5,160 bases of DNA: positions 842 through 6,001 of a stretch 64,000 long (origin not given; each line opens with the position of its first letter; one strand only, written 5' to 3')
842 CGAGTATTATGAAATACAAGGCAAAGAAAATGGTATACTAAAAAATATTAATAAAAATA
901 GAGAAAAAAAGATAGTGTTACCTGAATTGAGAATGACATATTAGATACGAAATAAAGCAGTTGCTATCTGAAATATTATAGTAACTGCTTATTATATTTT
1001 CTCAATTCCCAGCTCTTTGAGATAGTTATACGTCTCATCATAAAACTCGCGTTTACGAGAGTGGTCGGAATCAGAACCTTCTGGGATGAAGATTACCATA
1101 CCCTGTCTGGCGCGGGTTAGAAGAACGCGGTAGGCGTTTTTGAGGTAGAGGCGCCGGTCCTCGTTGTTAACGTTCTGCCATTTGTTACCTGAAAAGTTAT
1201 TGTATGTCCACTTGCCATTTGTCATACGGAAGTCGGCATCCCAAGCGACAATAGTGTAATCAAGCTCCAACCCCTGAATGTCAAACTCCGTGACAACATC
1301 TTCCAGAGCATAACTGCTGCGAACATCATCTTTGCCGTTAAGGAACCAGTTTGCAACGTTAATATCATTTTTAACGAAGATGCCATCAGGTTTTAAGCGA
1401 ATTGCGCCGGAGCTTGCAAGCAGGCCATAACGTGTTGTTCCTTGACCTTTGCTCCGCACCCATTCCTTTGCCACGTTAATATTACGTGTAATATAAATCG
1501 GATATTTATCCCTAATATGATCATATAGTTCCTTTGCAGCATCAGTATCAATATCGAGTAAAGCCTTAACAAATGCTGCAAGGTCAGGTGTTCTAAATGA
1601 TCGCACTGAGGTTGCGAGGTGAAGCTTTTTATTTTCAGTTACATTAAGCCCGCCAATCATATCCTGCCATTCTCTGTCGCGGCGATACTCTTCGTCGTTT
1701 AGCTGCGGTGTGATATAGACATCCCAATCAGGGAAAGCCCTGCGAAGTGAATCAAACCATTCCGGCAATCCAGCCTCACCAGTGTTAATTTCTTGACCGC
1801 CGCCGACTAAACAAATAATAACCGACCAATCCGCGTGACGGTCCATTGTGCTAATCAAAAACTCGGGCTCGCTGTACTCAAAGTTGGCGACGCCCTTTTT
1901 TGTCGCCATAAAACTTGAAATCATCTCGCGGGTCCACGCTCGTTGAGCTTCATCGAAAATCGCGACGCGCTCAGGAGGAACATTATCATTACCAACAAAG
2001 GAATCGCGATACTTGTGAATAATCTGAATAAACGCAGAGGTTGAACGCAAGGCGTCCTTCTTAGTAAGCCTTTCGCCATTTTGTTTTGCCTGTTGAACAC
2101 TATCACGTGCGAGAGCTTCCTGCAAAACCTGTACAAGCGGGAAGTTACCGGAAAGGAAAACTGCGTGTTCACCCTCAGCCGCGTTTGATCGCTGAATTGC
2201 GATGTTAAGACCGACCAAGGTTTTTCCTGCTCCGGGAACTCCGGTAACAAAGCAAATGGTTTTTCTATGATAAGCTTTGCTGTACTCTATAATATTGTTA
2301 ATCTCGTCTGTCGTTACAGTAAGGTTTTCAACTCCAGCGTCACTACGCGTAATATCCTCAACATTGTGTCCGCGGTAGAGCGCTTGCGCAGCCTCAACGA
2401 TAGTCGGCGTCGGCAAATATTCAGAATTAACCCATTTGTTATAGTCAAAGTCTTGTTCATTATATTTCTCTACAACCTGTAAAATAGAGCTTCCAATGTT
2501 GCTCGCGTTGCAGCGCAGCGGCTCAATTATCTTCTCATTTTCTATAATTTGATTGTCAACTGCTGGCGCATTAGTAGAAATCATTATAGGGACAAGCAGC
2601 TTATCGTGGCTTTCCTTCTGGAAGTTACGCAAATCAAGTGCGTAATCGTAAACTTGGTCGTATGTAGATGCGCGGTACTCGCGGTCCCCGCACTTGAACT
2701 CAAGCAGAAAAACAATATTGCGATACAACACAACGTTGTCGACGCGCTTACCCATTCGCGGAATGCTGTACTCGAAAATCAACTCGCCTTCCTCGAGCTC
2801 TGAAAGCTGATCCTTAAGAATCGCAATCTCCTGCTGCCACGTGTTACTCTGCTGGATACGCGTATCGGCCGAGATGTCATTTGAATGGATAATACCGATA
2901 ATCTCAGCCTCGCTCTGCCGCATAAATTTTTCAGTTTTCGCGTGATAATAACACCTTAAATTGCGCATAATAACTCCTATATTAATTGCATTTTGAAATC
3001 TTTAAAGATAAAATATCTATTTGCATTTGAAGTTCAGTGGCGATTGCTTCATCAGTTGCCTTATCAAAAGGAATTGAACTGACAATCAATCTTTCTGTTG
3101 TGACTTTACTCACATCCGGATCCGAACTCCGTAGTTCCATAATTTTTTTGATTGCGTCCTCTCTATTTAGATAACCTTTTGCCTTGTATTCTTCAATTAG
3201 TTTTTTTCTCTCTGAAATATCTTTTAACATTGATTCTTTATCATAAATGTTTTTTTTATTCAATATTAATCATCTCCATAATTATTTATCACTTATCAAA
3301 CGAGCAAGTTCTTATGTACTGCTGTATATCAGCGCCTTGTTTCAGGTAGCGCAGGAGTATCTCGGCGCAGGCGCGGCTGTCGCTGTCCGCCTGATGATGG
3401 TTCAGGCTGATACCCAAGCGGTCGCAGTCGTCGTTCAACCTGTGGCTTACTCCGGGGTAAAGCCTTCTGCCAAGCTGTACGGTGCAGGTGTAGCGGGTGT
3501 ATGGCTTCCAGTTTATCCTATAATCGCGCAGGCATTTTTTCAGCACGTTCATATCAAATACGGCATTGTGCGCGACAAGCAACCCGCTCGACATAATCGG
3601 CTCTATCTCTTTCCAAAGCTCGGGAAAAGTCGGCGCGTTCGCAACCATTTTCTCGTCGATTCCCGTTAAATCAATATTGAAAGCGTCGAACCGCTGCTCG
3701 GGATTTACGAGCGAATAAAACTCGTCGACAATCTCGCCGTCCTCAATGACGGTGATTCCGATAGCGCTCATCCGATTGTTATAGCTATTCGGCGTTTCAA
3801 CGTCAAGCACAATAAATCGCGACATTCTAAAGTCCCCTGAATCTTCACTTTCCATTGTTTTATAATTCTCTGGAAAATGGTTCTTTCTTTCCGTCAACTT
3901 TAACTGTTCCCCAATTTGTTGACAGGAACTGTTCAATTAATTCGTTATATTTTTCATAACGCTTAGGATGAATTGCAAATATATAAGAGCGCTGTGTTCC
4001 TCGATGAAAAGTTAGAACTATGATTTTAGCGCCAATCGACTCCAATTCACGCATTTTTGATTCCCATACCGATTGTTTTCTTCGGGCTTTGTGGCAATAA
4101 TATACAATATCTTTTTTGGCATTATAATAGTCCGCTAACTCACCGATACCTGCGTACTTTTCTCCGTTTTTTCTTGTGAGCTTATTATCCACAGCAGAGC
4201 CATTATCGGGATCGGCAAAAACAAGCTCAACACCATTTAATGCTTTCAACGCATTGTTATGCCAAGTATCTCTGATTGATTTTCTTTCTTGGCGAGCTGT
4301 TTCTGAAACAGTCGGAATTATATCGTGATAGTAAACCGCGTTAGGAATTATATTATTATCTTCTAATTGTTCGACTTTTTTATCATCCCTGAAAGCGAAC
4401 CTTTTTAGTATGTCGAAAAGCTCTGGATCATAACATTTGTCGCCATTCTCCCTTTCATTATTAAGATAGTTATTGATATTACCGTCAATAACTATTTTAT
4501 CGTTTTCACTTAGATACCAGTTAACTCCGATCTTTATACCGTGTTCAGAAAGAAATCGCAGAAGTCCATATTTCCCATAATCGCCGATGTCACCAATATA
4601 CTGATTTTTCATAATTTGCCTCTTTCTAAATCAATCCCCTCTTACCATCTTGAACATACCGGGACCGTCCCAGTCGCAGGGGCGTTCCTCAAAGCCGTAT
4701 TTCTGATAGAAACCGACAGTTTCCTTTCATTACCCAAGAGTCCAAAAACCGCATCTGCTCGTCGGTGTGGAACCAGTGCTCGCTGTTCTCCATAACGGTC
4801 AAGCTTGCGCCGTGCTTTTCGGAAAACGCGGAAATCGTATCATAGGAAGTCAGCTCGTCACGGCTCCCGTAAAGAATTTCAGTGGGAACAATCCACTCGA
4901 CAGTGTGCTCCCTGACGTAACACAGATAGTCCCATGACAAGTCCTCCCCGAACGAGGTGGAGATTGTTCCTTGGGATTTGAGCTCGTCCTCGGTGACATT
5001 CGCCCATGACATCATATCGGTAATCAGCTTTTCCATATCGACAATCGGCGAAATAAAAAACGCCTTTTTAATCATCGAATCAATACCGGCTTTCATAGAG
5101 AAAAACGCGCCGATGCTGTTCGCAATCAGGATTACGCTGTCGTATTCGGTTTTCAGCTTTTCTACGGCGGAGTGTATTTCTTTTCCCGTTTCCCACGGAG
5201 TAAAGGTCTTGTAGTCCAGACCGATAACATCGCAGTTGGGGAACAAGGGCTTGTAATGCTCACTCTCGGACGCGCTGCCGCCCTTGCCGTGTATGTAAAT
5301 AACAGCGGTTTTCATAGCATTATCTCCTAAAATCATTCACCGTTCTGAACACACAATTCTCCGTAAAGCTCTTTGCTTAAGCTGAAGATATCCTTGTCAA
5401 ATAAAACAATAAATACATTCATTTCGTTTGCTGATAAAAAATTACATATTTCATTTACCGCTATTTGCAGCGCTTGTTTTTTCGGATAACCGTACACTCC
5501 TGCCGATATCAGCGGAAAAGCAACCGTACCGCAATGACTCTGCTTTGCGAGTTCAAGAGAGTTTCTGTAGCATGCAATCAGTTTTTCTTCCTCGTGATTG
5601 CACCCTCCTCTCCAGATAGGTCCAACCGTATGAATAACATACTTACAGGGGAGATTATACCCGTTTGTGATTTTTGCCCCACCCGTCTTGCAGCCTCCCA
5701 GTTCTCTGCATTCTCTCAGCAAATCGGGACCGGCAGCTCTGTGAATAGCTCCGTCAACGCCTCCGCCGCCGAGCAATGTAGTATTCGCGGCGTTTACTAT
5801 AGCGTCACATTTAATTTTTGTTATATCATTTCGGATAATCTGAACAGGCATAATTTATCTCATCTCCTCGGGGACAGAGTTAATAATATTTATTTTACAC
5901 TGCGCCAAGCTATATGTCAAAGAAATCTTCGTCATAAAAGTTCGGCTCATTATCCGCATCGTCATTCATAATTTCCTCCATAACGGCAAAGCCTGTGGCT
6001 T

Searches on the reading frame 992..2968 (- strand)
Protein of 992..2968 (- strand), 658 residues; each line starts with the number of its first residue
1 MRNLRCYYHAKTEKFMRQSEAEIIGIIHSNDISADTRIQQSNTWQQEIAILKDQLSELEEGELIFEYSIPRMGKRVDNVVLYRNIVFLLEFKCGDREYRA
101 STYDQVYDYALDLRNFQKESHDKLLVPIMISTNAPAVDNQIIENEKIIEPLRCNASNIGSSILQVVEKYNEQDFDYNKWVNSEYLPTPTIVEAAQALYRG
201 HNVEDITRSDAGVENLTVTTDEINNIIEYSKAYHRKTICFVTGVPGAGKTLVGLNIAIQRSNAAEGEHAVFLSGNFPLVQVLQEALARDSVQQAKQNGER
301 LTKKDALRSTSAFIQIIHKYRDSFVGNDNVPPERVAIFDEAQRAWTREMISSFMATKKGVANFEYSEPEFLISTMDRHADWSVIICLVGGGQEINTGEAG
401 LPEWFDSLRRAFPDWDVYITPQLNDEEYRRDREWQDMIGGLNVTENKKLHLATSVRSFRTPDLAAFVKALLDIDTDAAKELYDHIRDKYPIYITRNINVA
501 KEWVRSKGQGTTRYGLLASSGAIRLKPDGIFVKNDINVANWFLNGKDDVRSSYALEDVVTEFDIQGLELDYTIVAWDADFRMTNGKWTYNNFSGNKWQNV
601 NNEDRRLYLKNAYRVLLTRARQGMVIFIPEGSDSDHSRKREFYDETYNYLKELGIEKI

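Call 12: search_protein_families(library=pfam, proteins=[window:992-2968:-], max_evalue=0.001)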
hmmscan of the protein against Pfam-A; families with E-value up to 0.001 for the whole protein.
window:992-2968:- (658 aa): 3 families
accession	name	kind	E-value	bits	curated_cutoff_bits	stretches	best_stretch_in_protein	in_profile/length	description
PF09848.15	SLFN-g3_helicase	-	9e-83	278.9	24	1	236-629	1-353/354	Schlafen group 3, DNA/RNA helicase domain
PF13191.12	AAA_16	-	6.8e-05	23.9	32.6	1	234-344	22-144/167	AAA ATPase domain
PF13401.12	AAA_22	-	0.00089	20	27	0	235-350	4-101/130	AAA domain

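Call 75: search_protein_families(library=padloc, proteins=[window:992-2968:-], max_evalue=0.001)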
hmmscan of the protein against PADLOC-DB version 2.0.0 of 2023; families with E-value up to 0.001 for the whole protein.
window:992-2968:- (658 aa): 3 families
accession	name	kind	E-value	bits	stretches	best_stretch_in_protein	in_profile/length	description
PDLC05014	PDC-S41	-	1.2e-282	937.1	1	5-657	3-652/657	-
PDLC02372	Nhi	-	0.00022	18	0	223-262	190-224/470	-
PDLC02350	AbiO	-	0.00032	17.6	0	221-274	184-229/468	AbiO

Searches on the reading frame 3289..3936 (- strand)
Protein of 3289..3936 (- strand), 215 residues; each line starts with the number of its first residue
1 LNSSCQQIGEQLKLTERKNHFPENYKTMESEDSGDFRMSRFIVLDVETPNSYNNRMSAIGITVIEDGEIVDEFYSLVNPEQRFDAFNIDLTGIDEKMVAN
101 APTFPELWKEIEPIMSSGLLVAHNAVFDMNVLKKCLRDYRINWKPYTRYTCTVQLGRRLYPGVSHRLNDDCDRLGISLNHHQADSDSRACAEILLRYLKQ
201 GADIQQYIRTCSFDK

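Call 12: search_protein_families(library=pfam, proteins=[window:3289-3936:-], max_evalue=0.001)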
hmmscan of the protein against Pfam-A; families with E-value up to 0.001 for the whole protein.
window:3289-3936:- (215 aa): 2 families
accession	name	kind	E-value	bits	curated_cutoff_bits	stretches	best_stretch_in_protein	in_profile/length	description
PF00929.31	RNase_T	-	6.4e-21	76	24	1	42-194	1-164/164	Exonuclease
PF16473.11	Rv2179c-like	-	3e-05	24.2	27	1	42-194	3-173/177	3'-5' exoribonuclease Rv2179c-like domain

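Call 75: search_protein_families(library=padloc, proteins=[window:3289-3936:-], max_evalue=0.001)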
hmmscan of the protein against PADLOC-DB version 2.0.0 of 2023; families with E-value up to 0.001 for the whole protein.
window:3289-3936:- (215 aa): 3 families
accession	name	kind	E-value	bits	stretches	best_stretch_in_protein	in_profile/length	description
PDLC05027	PDC-S48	-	1.2e-32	111.5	1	39-204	4-173/411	-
PDLC01247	DEDDh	-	6.2e-29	99.4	1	42-194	1-138/139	"CAS-I,CAS-II,CAS-III,CAS-IV,CAS-V,CAS-VI; associated"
PDLC05028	PDC-S48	-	2.3e-24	83.9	1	31-206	10-188/512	-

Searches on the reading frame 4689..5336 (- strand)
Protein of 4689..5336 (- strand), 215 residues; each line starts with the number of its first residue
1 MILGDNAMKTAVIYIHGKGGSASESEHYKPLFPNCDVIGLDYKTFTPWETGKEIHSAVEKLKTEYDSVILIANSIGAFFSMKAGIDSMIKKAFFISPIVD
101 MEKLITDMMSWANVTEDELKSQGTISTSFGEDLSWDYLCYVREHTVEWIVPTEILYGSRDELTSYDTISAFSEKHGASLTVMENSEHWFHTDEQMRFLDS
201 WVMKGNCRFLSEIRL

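Call 12: search_protein_families(library=pfam, proteins=[window:4689-5336:-], max_evalue=0.001)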
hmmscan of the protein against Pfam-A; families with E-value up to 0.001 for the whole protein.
window:4689-5336:- (215 aa): 1 family
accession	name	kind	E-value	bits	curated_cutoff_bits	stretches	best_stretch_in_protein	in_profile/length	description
PF12146.15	Hydrolase_4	-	4.9e-06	26.5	27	0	100-192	144-237/239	Serine aminopeptidase, S33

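Call 75: search_protein_families(library=padloc, proteins=[window:4689-5336:-], max_evalue=0.001)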
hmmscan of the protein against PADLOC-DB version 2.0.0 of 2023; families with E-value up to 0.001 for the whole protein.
window:4689-5336:- (215 aa): 0 families

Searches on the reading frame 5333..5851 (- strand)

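Call 12: search_protein_families(library=pfam, proteins=[window:5333-5851:-], max_evalue=0.001)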
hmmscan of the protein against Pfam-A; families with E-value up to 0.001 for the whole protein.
window:5333-5851:- (172 aa): 1 family
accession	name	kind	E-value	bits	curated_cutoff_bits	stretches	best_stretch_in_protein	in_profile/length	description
PF01661.27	Macro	-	1.6e-48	163.9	22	1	19-131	1-118/118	Macro domain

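Call 75: search_protein_families(library=padloc, proteins=[window:5333-5851:-], max_evalue=0.001)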
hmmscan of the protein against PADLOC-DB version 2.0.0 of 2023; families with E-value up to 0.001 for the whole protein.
window:5333-5851:- (172 aa): 0 families
